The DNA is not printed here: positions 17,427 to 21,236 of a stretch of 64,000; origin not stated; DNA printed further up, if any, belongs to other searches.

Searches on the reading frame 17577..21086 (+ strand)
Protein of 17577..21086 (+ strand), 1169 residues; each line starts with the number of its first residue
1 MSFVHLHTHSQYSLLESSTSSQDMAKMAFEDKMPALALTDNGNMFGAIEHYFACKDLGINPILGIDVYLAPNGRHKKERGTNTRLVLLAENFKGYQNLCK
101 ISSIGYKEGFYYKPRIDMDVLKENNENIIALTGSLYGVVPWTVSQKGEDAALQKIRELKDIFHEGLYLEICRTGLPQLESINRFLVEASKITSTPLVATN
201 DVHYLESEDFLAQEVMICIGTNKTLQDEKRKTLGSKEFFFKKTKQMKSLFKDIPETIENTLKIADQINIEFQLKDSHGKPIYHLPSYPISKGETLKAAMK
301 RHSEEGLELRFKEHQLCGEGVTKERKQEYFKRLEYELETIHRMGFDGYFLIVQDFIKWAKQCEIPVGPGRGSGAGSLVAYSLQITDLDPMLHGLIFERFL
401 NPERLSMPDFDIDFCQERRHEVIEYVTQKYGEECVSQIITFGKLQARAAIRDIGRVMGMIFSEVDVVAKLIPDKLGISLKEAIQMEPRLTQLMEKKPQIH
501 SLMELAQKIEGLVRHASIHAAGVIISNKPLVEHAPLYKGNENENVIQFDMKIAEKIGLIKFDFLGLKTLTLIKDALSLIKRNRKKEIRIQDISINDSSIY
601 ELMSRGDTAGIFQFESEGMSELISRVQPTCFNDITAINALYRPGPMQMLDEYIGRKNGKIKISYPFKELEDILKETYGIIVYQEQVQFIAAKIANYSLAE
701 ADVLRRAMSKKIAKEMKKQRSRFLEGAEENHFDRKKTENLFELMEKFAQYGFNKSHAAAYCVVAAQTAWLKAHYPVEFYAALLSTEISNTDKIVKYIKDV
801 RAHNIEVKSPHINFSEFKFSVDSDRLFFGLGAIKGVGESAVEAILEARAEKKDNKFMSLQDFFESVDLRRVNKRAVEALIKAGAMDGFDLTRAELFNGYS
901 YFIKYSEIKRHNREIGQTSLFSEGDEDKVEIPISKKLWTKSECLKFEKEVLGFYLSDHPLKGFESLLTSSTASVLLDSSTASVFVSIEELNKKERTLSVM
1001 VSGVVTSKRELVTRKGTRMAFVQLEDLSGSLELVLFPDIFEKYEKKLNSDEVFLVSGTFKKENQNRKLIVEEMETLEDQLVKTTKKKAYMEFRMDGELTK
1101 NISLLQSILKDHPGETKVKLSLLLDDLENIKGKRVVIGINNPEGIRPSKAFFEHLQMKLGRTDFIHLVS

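Call 18: search_protein_families(library=ncbifam, proteins=[window:17577-21086:+])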
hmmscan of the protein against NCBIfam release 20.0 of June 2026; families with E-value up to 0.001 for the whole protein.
window:17577-21086:+ (1169 aa): 14 families
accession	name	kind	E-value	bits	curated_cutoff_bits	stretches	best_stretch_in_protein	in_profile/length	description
NF004226.0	PRK05673.1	equivalog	0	1397.9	1002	1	1-1160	4-1139/1146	DNA polymerase III subunit alpha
NF005298.0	PRK06826.1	equivalog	0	1286.3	1260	1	1-1123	3-1115/1151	DNA polymerase III subunit alpha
TIGR00594.1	polc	superfamily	0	1255.9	434.35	1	3-1036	1-1022/1022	DNA polymerase III subunit alpha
NF005377.0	PRK06920.1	equivalog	2.7e-290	965.9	1806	1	1-1120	1-1068/1108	DNA polymerase III subunit alpha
NF005617.0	PRK07374.1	equivalog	4.8e-289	962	1653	1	1-1080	1-1084/1170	DNA polymerase III subunit alpha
NF005516.0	PRK07135.1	equivalog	2.9e-210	701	1084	2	204-1065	148-963/974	DNA polymerase III DnaE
NF004550.0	PRK05898.1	equivalog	2.2e-203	678.2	1182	2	170-977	113-855/971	DNA polymerase III subunit alpha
NF005582.0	PRK07279.1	equivalog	1.8e-196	655.3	1279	2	193-1121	147-998/1033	DNA polymerase III subunit alpha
NF007079.0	PRK09532.1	equivalog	2.9e-196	654.4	1525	1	1-753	1-777/876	DNA polymerase III subunit alpha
NF004225.0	PRK05672.1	subfamily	1.1e-188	629.6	939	1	2-1083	5-1039/1047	error-prone DNA polymerase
NF005616.0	PRK07373.1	equivalog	3.1e-81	273.2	646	1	747-1121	33-401/449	DNA polymerase III subunit alpha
NF001688.0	PRK00448.1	equivalog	8.2e-46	156.2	873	4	80-390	612-913/1445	PolC-type DNA polymerase III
TIGR01405.1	polC_Gram_pos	equivalog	2.8e-38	131.3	1043.45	4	77-390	375-678/1211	DNA polymerase III subunit alpha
NF008168.0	PRK10917.2-2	equivalog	0.00061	18.2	718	1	986-1079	154-243/795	ATP-dependent DNA helicase RecG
